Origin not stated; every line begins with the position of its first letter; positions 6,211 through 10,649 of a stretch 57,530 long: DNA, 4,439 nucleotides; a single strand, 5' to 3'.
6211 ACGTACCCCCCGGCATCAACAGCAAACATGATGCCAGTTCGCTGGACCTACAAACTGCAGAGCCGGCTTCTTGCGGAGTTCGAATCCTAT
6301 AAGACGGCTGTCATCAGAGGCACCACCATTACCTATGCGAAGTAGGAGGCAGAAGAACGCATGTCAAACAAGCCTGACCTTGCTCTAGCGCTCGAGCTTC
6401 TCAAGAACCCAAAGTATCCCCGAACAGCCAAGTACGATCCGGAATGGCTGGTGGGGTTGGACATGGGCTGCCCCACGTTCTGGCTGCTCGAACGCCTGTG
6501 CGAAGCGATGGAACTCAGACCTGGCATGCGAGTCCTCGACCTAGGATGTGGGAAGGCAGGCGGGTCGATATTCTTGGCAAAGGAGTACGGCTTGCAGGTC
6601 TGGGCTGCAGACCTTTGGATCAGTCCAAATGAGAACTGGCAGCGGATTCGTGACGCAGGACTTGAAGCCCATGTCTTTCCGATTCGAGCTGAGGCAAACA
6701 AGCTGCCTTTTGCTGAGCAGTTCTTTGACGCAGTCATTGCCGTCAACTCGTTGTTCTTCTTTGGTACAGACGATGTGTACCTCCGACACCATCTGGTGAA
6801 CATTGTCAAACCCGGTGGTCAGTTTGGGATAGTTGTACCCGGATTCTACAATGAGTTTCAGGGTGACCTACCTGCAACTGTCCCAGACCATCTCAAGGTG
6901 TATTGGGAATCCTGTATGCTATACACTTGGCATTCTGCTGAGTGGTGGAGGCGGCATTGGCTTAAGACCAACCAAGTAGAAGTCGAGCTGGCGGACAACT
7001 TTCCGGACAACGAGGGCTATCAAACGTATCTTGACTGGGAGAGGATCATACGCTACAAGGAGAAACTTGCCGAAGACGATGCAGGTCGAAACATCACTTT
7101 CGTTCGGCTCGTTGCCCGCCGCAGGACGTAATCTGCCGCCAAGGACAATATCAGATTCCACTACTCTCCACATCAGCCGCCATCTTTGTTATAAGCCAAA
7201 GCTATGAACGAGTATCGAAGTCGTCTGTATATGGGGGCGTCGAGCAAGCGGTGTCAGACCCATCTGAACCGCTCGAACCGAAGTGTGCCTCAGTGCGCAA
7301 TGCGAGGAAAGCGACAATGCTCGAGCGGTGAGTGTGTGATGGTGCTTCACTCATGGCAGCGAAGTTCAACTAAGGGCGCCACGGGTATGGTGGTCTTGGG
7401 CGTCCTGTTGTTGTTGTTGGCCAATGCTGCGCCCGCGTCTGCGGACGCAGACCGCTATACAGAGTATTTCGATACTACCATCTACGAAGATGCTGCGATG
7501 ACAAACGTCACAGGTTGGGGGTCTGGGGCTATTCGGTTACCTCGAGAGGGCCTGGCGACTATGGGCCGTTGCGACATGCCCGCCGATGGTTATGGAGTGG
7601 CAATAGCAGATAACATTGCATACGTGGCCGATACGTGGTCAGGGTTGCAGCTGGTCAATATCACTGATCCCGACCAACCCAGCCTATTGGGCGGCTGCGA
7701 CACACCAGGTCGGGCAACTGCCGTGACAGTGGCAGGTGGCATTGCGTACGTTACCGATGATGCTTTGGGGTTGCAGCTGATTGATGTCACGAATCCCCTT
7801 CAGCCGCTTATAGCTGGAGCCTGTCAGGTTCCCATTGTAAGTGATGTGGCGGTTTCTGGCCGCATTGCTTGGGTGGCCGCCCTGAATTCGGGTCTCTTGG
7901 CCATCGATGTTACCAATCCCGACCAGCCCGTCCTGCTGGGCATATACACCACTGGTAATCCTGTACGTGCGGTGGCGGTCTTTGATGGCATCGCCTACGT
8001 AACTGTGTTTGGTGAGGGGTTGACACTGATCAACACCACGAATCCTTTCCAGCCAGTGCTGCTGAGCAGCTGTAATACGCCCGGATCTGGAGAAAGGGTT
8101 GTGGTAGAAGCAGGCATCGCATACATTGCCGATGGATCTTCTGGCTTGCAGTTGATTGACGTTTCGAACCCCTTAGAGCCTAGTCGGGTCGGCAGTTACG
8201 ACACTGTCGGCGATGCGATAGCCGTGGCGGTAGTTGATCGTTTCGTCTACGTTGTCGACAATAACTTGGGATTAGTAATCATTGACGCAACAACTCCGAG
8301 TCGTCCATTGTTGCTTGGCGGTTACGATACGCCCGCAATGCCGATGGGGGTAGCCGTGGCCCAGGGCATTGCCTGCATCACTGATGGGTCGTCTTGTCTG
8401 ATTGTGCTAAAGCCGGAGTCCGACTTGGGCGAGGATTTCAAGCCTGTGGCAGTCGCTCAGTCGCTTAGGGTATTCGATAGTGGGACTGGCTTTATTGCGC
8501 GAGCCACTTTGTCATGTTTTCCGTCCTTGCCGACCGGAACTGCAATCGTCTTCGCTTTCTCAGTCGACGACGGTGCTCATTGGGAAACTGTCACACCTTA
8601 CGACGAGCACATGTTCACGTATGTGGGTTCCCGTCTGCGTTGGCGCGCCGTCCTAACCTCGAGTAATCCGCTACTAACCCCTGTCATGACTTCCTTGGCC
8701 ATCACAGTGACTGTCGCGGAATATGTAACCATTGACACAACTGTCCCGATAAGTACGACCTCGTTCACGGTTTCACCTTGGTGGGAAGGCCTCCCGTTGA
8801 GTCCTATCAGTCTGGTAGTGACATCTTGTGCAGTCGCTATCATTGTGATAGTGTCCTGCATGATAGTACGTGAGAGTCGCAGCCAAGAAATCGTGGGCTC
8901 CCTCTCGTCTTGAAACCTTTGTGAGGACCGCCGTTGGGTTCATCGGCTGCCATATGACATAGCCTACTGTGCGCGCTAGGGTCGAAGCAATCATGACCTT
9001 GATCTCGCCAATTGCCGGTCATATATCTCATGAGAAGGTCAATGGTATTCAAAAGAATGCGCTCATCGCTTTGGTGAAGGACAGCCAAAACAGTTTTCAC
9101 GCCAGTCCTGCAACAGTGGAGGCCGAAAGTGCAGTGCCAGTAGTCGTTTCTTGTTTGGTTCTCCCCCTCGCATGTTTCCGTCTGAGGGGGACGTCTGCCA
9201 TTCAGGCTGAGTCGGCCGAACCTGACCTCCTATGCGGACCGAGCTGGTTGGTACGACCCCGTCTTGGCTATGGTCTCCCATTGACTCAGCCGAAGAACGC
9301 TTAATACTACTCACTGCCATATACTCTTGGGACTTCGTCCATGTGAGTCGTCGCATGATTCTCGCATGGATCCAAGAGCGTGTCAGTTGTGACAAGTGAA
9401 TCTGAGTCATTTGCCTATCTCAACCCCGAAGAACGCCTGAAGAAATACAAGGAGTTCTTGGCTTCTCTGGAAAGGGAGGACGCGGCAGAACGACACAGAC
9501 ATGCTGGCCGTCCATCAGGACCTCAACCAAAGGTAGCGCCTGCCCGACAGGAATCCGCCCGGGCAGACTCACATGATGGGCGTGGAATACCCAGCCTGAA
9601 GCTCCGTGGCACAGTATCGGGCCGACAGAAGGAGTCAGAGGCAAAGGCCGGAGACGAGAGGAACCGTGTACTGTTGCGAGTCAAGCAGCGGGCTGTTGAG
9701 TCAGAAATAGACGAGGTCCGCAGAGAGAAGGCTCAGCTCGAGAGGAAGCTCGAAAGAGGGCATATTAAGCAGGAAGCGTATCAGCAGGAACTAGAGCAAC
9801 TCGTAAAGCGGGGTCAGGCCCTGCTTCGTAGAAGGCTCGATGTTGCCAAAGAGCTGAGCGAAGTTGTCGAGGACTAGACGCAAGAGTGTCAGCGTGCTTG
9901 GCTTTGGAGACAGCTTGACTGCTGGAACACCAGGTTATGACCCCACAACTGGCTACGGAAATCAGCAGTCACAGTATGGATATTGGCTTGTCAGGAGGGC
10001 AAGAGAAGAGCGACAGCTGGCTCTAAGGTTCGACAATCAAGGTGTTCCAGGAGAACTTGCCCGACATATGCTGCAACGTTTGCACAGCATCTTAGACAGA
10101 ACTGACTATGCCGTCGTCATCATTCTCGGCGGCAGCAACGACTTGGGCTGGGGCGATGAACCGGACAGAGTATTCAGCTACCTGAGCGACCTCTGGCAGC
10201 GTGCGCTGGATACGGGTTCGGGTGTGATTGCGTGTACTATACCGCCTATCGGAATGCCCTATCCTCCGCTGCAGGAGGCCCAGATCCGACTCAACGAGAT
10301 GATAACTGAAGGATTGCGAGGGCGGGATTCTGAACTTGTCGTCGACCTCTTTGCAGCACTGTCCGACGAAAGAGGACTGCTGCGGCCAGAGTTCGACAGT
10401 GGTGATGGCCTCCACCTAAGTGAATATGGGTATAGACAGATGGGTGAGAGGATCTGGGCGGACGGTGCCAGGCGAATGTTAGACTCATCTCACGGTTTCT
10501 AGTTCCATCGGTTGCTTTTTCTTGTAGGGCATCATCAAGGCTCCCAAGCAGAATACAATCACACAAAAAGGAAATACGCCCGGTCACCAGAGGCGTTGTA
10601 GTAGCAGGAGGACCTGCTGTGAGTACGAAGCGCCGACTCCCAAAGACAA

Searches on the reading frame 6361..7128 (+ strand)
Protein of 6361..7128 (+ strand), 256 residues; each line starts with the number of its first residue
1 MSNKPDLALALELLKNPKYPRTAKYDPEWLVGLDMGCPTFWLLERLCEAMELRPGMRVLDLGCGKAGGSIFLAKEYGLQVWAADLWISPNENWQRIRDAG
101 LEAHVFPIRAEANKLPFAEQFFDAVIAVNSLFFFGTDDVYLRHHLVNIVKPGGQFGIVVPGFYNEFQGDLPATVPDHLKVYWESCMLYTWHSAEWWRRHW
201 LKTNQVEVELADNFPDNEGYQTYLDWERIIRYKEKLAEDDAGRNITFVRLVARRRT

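Call 83: search_protein_families(library=pfam, proteins=[window:6361-7128:+], max_evalue=0.001)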
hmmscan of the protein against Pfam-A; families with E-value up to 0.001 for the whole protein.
window:6361-7128:+ (256 aa): 6 families
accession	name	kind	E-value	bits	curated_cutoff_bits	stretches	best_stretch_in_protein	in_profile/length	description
PF13649.12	Methyltransf_25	-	9.3e-11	42.7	27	1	58-153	1-97/97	Methyltransferase domain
PF08241.18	Methyltransf_11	-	6.5e-10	40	21.2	1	59-155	1-93/95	Methyltransferase domain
PF02353.26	CMAS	-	1.1e-05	25.3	27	1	44-155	52-162/273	Mycolic acid cyclopropane synthetase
PF03848.20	TehB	-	2.4e-05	24.3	20.4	0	48-158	24-133/193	Tellurite resistance protein TehB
PF13847.12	Methyltransf_31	-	7.5e-05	22.9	27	1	53-184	2-130/145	Methyltransferase domain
PF01209.24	Ubie_methyltran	-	0.00019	21.3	20.1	1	45-157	38-151/233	ubiE/COQ5 methyltransferase family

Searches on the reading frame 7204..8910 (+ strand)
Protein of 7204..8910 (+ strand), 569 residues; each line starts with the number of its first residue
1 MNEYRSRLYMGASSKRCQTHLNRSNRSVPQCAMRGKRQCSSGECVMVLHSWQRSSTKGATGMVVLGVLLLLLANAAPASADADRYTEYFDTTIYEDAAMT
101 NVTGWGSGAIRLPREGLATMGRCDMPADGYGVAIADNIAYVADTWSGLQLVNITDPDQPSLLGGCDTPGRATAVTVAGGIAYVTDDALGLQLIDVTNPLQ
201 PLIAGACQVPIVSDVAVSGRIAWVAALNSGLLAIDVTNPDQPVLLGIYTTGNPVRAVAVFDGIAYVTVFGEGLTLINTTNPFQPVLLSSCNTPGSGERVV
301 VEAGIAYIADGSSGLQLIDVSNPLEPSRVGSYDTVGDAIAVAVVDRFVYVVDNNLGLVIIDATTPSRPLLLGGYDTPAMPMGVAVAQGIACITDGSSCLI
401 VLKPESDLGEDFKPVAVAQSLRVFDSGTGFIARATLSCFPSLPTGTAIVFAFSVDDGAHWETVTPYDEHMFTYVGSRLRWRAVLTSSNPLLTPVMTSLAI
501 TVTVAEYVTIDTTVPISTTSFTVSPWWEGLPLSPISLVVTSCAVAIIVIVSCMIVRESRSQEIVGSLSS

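Call 83: search_protein_families(library=pfam, proteins=[window:7204-8910:+], max_evalue=0.001)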
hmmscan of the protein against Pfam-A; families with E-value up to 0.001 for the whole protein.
window:7204-8910:+ (569 aa): 1 family
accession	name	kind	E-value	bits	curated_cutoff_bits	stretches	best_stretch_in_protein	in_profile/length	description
PF08309.17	LVIVD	-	2.5e-41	139.2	20.2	5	294-334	2-42/42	LVIVD repeat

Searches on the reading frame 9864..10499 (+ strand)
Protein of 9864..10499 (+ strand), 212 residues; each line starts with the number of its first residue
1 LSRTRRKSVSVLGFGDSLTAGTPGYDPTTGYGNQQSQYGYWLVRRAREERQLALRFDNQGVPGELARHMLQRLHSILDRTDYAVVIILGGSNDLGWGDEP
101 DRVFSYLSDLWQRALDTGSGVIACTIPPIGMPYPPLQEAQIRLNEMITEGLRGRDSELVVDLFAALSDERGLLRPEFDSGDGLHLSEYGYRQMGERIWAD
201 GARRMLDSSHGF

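Call 83: search_protein_families(library=pfam, proteins=[window:9864-10499:+], max_evalue=0.001)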
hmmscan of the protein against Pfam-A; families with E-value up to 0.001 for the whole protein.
window:9864-10499:+ (212 aa): 2 families
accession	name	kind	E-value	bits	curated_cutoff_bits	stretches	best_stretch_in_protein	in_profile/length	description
PF13472.12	Lipase_GDSL_2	-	3.4e-20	73.7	32.9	1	14-191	2-177/178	GDSL-like Lipase/Acylhydrolase family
PF00657.28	Lipase_GDSL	-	2e-12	48.2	23.6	1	12-197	2-208/208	GDSL-like Lipase/Acylhydrolase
